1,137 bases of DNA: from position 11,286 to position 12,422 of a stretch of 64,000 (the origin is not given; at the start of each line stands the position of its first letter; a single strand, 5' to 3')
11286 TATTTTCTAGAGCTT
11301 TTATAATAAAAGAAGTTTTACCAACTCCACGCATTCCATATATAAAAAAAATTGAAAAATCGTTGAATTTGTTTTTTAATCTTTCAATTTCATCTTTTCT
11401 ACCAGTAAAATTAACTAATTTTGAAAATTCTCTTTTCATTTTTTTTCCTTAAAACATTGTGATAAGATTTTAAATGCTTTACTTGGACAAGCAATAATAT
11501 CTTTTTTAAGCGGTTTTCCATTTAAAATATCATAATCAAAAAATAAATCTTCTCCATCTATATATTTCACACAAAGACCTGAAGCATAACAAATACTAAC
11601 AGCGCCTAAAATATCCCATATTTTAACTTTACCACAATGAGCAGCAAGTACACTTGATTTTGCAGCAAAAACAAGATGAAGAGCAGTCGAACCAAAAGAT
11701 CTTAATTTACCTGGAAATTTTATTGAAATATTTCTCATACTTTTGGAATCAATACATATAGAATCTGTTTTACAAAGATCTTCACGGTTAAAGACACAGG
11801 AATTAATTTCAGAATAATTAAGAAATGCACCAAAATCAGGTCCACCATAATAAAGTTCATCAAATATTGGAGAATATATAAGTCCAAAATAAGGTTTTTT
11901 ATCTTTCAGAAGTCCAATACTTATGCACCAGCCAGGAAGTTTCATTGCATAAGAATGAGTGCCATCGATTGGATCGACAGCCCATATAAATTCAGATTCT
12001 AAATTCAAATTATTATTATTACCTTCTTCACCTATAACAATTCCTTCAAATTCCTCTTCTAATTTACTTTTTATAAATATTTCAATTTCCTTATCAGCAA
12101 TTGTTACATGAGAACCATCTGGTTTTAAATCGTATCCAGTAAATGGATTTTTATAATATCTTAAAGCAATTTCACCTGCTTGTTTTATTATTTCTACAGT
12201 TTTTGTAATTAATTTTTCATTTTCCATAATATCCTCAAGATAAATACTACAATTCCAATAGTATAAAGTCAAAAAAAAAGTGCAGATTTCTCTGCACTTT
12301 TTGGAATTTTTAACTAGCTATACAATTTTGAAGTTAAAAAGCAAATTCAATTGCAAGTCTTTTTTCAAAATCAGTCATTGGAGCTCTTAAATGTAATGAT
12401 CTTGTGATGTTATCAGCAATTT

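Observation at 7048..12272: Candidate undescribed defence/signalling operon: IMPase - STAND NTPase with wHTH - tandem-SH3 protein - small helical protein - stand-alone SIR2_2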

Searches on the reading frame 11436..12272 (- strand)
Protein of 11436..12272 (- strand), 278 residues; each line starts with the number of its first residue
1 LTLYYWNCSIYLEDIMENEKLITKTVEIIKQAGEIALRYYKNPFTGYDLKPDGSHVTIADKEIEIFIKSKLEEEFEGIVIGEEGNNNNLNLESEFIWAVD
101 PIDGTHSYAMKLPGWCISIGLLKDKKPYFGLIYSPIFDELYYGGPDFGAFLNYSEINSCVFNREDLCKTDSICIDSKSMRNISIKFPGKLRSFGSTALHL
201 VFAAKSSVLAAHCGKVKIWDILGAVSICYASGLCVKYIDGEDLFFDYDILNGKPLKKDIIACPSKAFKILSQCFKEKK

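Call 3: search_protein_families(library=pfam, proteins=[window:11436-12272:-], max_evalue=0.1)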
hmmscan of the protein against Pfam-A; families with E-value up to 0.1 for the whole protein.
window:11436-12272:- (278 aa): 2 families
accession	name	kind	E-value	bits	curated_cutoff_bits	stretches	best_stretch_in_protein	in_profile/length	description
PF00459.30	Inositol_P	-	1.6e-35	123.3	27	1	18-257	2-248/271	Inositol monophosphatase family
PF07561.16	DUF1540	-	0.035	14.7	22.1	1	155-177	4-27/40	Domain of Unknown Function (DUF1540)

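Call 4: search_protein_families(library=padloc, proteins=[window:11436-12272:-], max_evalue=0.1)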
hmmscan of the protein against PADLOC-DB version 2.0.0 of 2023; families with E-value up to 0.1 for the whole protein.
window:11436-12272:- (278 aa): 0 families

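Call 5: search_protein_families(library=ncbifam, proteins=[window:11436-12272:-], max_evalue=0.1)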
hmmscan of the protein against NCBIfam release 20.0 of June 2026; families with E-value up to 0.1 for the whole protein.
window:11436-12272:- (278 aa): 7 families
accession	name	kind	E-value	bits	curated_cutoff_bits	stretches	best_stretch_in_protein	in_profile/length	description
TIGR02067.1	his_9_HisN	equivalog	6.4e-27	94.6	275.15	1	27-249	7-235/252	histidinol-phosphatase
TIGR01331.1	bisphos_cysQ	equivalog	4.4e-22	78.9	228.8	1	23-243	3-232/250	3'(2'),5'-bisphosphate nucleotidase CysQ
NF009321.0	PRK12676.1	equivalog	1.7e-20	73.2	264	1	49-252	37-243/264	bifunctional fructose-bisphosphatase/inositol-phosphate phosphatase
NF008182.0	PRK10931.1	equivalog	5.5e-12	45.3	379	1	23-242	3-227/246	3'(2'),5'-bisphosphate nucleotidase CysQ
NF008027.1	PRK10757.1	equivalog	1.2e-11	44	332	1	23-254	6-247/267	inositol-1-monophosphatase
NF010678.0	PRK14076.1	equivalog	3e-07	29.7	493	1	68-251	54-264/570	bifunctional NADP phosphatase/NAD kinase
TIGR01330.1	bisphos_HAL2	equivalog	0.00026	20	267.05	0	96-136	136-175/359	3'(2'),5'-bisphosphate nucleotidase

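Call 59: search_protein_families(library=phrogs, proteins=[window:11436-12227:-], max_evalue=0.01)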
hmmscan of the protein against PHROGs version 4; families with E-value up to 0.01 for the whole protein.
window:11436-12227:- (263 aa): 0 families
